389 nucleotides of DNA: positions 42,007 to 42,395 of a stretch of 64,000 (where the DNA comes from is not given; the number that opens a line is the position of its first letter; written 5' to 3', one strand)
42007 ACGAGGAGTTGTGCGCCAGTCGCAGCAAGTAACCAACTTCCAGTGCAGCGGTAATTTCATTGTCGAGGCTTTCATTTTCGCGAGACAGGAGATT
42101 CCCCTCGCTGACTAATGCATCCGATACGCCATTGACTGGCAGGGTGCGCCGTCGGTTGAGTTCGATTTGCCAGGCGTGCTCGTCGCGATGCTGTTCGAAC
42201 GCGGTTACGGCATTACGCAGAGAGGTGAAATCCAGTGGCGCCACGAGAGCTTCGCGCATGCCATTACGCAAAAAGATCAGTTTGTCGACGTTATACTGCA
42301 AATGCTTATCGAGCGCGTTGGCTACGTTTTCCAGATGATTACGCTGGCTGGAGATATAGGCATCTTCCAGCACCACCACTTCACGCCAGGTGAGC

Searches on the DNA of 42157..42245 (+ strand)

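Call 59: search_dna_similar(query=window:42157-42245:+, collection=ecoli_genomes, mode=near, max_rows=12, rows=best, max_evalue=1e-30)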
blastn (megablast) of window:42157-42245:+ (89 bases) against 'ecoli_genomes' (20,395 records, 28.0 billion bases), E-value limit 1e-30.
Records with a match: 3049; places in all: 3051; records where one place covers at least 80% of the query: 3049.
Genomes with a match: 3049 of 5426; with a place that covers at least 80% of the query: 3049. Places per genome that has any: lowest 1, median 1, highest 2. On chromosomes: 3049 places; on plasmids: 2.
Best place of each record, by identity: 95-99% 3049.
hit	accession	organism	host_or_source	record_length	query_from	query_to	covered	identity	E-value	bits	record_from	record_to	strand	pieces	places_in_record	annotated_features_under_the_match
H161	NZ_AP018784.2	Escherichia coli strain SK1144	-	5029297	1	89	100%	98.9%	1e-36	159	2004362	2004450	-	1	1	dgcQ: cellulose biosynthesis regulator diguanylate cyclase DgcQ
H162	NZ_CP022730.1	Escherichia coli strain SA186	Homo sapiens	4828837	1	89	100%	98.9%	1e-36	159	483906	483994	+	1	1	dgcQ: cellulose biosynthesis regulator diguanylate cyclase DgcQ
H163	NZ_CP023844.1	Escherichia coli strain 4/1-1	Homo sapiens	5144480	1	89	100%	98.9%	1e-36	159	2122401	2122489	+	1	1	dgcQ: cellulose biosynthesis regulator diguanylate cyclase DgcQ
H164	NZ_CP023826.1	Escherichia coli strain 4/4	Homo sapiens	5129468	1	89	100%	98.9%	1e-36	159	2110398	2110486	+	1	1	dgcQ: cellulose biosynthesis regulator diguanylate cyclase DgcQ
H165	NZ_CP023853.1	Escherichia coli strain 2/0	Homo sapiens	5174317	1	89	100%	98.9%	1e-36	159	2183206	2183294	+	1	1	dgcQ: cellulose biosynthesis regulator diguanylate cyclase DgcQ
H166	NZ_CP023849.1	Escherichia coli strain 4/0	Homo sapiens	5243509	1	89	100%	98.9%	1e-36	159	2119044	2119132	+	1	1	dgcQ: cellulose biosynthesis regulator diguanylate cyclase DgcQ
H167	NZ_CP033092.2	Escherichia coli DSM 30083 = JCM 1649 = ATCC 11775 strain ...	-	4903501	1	89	100%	98.9%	1e-36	159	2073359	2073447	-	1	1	dgcQ: cellulose biosynthesis regulator diguanylate cyclase DgcQ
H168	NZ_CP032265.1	Escherichia coli strain AR_0089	missing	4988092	1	89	100%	98.9%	1e-36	159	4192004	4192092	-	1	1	dgcQ: cellulose biosynthesis regulator diguanylate cyclase DgcQ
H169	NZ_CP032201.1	Escherichia coli strain AR_0086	missing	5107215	1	89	100%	98.9%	1e-36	159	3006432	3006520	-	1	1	dgcQ: cellulose biosynthesis regulator diguanylate cyclase DgcQ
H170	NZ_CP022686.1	Escherichia coli Nissle 1917 strain Nissle 1917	Homo sapiens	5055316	1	89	100%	98.9%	1e-36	159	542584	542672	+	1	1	dgcQ: cellulose biosynthesis regulator diguanylate cyclase DgcQ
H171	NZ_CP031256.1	Escherichia coli strain M16807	Homo sapiens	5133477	1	89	100%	98.9%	1e-36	159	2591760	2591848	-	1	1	dgcQ: cellulose biosynthesis regulator diguanylate cyclase DgcQ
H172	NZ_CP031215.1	Escherichia coli strain Es_ST80_L1_NDM_10_2017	Homo sapiens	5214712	1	89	100%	98.9%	1e-36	159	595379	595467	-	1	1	dgcQ: cellulose biosynthesis regulator diguanylate cyclase DgcQ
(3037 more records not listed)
